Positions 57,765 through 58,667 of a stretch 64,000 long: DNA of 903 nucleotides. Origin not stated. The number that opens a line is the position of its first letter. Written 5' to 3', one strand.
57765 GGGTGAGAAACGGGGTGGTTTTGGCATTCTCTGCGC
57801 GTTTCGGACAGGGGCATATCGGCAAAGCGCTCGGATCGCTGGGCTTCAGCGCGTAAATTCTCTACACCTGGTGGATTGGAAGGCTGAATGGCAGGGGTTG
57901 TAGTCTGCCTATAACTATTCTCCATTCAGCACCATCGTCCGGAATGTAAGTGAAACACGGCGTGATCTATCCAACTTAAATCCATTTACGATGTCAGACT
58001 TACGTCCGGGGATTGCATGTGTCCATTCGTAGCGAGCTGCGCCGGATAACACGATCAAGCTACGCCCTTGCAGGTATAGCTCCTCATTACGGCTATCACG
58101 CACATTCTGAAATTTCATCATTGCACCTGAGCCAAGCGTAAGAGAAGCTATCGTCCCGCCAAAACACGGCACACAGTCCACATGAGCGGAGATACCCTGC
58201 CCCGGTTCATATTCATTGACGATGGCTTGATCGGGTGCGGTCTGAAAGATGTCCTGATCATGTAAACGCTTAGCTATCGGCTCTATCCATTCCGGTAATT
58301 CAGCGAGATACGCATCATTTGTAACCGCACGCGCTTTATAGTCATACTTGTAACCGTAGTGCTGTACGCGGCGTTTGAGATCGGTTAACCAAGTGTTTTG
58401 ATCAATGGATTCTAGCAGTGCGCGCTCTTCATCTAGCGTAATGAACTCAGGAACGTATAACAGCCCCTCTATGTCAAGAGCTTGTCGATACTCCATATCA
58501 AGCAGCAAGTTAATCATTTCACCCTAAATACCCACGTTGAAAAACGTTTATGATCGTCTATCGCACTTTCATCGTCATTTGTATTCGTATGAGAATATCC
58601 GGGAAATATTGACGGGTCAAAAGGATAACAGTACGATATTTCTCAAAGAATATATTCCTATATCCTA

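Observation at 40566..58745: Six copies of a 33-60 nt IS6/IS26-like terminal repeat partition the accessory region into cassettes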

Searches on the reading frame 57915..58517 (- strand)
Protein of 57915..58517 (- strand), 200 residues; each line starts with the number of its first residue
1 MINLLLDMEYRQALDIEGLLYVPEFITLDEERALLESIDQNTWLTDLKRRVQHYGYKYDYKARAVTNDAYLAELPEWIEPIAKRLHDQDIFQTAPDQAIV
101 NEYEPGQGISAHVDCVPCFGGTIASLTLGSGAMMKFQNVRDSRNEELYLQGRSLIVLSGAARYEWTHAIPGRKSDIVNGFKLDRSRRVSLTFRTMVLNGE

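Call 10: search_protein_families(library=pfam, proteins=[window:57915-58517:-], max_evalue=0.01)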
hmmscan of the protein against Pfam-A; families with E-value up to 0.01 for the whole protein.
window:57915-58517:- (200 aa): 1 family
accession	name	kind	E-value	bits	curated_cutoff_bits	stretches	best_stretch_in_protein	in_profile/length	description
PF13532.12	2OG-FeII_Oxy_2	-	5.3e-22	79.4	31.2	1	53-193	52-194/194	2OG-Fe(II) oxygenase superfamily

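Call 16: find_encoding_contigs(protein=window:57915-58517:-, flank=10000, max_places=8)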
Protein window:57915-58517:- (200 aa): 5 contigs read that carry it; 5 places shown.
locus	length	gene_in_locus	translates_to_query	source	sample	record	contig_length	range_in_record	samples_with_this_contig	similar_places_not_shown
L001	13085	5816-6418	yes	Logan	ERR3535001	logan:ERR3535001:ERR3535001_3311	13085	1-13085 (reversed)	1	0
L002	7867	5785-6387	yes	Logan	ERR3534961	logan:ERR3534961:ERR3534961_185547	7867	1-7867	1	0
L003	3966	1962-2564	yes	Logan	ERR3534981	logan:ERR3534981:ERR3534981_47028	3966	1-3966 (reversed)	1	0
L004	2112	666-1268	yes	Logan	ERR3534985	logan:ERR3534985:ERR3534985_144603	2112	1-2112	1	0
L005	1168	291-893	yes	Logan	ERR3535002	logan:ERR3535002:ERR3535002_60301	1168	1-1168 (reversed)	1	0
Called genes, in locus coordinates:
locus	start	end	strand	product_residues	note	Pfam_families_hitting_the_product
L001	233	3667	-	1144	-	-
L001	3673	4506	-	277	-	-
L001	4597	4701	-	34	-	-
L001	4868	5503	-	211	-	-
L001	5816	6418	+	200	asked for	PF13532:2OG-FeII_Oxy_2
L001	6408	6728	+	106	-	-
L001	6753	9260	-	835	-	PF04851:ResIII (weak)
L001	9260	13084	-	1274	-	?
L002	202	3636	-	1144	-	-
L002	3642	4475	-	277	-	-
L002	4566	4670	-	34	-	-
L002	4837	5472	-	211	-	-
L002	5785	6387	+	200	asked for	PF13532:2OG-FeII_Oxy_2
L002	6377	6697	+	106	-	-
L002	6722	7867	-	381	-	?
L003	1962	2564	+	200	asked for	PF13532:2OG-FeII_Oxy_2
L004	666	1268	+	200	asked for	PF13532:2OG-FeII_Oxy_2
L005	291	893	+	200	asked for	PF13532:2OG-FeII_Oxy_2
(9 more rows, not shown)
